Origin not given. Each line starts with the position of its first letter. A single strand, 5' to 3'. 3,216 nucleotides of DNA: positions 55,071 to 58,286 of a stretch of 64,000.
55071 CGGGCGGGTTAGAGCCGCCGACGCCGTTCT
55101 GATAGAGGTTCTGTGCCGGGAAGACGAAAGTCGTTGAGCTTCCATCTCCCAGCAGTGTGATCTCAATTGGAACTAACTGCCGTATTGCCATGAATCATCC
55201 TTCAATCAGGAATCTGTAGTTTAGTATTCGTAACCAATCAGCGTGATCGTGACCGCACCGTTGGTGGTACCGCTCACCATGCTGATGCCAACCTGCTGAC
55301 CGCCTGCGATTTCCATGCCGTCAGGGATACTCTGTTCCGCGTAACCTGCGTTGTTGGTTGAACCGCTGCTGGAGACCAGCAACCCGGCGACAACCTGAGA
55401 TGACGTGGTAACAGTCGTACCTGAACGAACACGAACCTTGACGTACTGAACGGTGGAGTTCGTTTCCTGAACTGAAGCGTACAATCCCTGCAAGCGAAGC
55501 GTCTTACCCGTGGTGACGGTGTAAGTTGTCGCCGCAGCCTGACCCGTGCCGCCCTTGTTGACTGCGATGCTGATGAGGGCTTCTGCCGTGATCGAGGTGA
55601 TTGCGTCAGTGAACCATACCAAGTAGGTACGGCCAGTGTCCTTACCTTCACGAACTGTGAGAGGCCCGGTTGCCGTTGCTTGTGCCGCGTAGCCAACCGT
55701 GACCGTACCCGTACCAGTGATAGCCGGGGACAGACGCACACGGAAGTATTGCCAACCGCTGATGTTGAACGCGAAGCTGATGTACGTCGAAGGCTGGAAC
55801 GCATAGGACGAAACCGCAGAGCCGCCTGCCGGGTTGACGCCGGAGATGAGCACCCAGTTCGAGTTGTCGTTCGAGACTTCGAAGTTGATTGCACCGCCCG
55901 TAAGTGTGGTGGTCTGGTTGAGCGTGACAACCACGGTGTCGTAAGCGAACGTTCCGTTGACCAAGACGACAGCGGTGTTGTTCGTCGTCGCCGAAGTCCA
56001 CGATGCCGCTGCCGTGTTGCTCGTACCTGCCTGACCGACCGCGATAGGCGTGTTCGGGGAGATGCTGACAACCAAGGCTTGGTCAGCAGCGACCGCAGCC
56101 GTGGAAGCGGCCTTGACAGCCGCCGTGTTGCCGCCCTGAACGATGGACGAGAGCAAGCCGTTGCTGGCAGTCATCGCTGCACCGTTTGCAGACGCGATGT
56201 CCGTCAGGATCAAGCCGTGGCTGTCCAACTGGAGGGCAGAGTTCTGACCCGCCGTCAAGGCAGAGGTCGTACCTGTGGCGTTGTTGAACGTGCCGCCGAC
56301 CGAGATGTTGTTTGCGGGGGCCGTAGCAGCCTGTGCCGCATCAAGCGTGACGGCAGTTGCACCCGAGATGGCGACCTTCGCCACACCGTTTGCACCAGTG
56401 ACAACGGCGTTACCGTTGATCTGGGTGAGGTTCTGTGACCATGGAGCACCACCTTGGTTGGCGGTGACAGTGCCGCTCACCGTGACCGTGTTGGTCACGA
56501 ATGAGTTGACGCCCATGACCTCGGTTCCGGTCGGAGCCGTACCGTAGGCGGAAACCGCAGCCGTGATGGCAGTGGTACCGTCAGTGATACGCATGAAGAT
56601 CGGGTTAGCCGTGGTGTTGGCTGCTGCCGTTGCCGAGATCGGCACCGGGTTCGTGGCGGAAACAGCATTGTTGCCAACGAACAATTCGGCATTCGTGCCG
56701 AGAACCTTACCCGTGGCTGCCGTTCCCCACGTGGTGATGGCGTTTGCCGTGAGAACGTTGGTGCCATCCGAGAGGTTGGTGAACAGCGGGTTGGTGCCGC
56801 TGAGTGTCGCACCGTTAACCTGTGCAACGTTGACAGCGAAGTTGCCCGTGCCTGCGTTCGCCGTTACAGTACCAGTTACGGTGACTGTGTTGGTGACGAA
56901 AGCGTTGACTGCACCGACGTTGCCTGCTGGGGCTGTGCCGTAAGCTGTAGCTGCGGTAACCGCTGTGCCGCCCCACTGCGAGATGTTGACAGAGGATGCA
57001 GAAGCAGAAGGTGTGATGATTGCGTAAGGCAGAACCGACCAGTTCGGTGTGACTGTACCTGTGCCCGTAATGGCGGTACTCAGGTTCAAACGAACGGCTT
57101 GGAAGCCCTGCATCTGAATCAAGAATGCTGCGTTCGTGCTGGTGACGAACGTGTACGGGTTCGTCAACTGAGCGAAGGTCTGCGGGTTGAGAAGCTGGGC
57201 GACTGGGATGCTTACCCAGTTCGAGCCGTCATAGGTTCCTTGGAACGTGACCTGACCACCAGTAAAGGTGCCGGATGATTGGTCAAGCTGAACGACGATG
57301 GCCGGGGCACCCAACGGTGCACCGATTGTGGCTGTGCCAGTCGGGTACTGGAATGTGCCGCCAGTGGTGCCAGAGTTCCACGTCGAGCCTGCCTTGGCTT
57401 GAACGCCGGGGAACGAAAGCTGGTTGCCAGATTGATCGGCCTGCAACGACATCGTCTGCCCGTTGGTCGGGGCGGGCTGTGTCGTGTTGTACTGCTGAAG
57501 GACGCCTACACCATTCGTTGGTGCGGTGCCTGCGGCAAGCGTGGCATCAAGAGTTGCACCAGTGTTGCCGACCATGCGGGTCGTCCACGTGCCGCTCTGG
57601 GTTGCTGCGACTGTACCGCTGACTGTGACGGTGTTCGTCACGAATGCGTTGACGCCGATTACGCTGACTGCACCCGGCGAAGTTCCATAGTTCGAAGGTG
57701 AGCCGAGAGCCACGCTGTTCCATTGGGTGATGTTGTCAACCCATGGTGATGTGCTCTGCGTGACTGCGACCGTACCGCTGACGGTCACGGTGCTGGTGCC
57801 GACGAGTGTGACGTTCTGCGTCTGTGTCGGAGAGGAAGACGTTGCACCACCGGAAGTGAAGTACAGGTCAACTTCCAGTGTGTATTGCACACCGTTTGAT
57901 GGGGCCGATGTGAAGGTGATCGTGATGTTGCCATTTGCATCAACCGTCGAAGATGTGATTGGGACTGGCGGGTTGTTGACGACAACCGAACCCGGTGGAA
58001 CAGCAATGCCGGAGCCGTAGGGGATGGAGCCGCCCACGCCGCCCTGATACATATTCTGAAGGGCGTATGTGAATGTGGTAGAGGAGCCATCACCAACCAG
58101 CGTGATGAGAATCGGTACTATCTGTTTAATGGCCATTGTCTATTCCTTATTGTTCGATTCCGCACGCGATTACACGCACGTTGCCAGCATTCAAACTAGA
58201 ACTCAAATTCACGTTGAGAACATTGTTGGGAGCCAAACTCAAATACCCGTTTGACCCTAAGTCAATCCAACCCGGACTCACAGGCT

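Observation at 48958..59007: Minus-strand operon of giant Thr/Ser/Gly-rich fibre proteins sharing an N-terminal anchor and a repeated novel beta-domain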

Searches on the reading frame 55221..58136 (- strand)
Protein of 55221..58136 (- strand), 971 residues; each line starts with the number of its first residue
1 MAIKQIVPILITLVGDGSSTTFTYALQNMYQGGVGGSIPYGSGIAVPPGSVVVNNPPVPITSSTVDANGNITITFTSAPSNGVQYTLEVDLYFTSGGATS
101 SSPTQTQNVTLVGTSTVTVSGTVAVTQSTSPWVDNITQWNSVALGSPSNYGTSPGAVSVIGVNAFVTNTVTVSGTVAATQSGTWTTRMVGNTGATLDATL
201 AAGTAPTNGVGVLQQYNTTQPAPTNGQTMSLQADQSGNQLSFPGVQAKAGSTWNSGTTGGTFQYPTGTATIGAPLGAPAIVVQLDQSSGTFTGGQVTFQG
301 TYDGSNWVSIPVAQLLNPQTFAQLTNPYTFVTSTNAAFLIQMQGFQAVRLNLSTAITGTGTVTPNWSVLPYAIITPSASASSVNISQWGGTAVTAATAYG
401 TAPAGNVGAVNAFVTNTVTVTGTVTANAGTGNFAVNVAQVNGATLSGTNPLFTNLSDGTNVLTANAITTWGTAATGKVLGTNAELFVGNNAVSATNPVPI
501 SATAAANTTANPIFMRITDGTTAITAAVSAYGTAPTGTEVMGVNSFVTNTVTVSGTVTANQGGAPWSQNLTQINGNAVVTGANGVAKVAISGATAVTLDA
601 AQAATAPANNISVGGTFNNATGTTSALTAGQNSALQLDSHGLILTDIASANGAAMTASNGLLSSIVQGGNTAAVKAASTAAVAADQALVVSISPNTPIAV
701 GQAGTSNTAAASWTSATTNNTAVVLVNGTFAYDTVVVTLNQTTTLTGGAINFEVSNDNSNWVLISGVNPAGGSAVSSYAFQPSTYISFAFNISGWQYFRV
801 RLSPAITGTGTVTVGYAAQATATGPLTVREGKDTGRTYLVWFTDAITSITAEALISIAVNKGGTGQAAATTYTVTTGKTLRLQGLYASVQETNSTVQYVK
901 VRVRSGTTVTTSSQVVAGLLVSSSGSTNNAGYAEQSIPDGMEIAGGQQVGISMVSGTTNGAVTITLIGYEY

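Call 5: search_protein_families(library=pfam, proteins=[window:55221-58136:-], max_evalue=1)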
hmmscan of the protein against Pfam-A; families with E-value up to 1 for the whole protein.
window:55221-58136:- (971 aa): 0 families

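Call 6: search_protein_families(library=phrogs, proteins=[window:55221-58136:-], max_evalue=0.1)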
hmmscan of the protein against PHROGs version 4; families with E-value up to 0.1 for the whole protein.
window:55221-58136:- (971 aa): 0 families

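Call 16: search_dna_similar(query=window:55221-58136:-, collection=phages, mode=protein, max_evalue=0.001)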
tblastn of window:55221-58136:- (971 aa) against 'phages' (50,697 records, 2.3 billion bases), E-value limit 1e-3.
No match.

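Call 80: predict_structure(alignment_id=A3)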
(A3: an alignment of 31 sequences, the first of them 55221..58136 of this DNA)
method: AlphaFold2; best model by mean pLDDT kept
length: 971 residues; sequences in the alignment: 31
mean_pLDDT: 60.5   pTM: 0.33
mean pLDDT of the five models: 60.5, 58.7, 57.6, 56.4, 56.3
residues with pLDDT >= 90: 198; 70-90: 215; 50-70: 83; < 50: 475
segments of 3 or more residues with pLDDT < 50: 32-37, 40-42, 97-112, 114-146, 148-216, 219-228, 235-237, 239-242, 376-511, 513-564, 566-625, 644-706, 818-831
pLDDT, mean of each block of 10 residues (from residue 1): 78 93 84 47 70 92 92 95 93 63 40 40 39 38 37 37 35 35 36 39 39 46 45 49 66 93 83 73 91 93 92 93 94 88 91 94 91 58 35 32 35 32 35 34 37 38 40 33 34 36 31 36 35 33 30 35 35 36 38 41 41 46 48 56 46 36 35 32 32 35 46 75 72 81 81 91 86 80 84 88 80 69 38 74 73 84 79 91 91 81 85 91 77 82 91 72 88 90
secondary structure, 60 per line:
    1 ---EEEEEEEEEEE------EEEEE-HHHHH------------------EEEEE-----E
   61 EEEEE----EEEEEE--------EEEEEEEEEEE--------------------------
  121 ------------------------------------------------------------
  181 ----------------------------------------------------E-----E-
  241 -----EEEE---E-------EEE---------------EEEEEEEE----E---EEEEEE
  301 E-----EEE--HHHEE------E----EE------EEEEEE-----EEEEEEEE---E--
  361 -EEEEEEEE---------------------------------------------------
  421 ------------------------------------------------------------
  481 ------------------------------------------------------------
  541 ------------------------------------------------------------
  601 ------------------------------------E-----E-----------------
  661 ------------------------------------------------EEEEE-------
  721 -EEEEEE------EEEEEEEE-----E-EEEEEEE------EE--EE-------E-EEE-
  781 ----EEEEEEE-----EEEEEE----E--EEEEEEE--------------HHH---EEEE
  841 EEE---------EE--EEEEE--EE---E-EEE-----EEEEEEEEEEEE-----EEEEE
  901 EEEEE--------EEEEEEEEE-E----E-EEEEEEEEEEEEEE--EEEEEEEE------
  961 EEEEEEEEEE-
elements in order (helices of 4 or more, strands of 3 or more residues): E4-14 E21-25 H27-31 E50-54 E60-65 E70-75 E84-94 E246-249 E261-263 E279-286 E295-301 E307-309 E336-341 E347-354 E362-369 E709-713 E722-727 E734-741 E749-755 E777-779 E785-791 E797-802 E810-816 E837-843 E857-861 E871-873 E879-890 E896-905 E914-922 E931-944 E947-954 E961-970

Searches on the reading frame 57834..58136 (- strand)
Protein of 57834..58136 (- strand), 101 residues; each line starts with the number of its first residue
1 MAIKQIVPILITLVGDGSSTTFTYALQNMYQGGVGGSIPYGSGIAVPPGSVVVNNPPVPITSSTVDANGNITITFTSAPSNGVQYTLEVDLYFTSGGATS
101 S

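Call 81: find_homologous_proteins(query=A4, max_evalue=0.001)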
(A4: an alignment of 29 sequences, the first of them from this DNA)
Query A4 (29 sequences) (101 aa, profile of the alignment): 15 proteins with E <= 0.001 among 1860 candidates.
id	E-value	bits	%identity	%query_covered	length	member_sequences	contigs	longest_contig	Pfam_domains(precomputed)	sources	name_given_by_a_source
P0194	1.8e-29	120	67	100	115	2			-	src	-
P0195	3.8e-29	119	91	100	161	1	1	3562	-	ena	-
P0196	4.3e-29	119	55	100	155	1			-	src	-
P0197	1.6e-28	117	46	95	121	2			-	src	-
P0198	1.6e-27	114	39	95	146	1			-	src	-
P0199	7.6e-27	111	35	95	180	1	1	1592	-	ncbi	-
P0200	2.2e-26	110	34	95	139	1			-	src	-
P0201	1.5e-23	101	30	95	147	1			-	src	-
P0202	4.6e-20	90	45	99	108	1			-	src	-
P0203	1.3e-17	82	34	94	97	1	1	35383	-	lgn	-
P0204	3.2e-16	77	38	94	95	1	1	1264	-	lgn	-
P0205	7.4e-16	76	34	94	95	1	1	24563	-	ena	-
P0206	1.8e-15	75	32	94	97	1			-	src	-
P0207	1.6e-12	66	50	36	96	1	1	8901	-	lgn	-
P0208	2.3e-6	46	31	92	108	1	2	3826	-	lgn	-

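Call 83: find_encoding_contigs(protein=P0203, flank=10000, max_places=1)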
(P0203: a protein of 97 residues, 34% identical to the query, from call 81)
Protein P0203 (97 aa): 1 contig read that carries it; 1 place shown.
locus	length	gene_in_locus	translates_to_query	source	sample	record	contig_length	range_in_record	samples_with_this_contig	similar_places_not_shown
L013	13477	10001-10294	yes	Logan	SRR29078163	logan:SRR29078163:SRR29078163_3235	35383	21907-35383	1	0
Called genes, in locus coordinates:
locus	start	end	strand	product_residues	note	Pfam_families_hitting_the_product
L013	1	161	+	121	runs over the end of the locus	-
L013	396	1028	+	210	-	-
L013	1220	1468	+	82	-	-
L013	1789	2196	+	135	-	-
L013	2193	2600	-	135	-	-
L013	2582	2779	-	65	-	-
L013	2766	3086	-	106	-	-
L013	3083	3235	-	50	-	-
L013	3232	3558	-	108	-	-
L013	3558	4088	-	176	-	-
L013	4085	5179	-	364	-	PF19474:DUF6011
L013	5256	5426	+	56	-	-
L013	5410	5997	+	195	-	-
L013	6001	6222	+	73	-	-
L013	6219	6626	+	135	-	-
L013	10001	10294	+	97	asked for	-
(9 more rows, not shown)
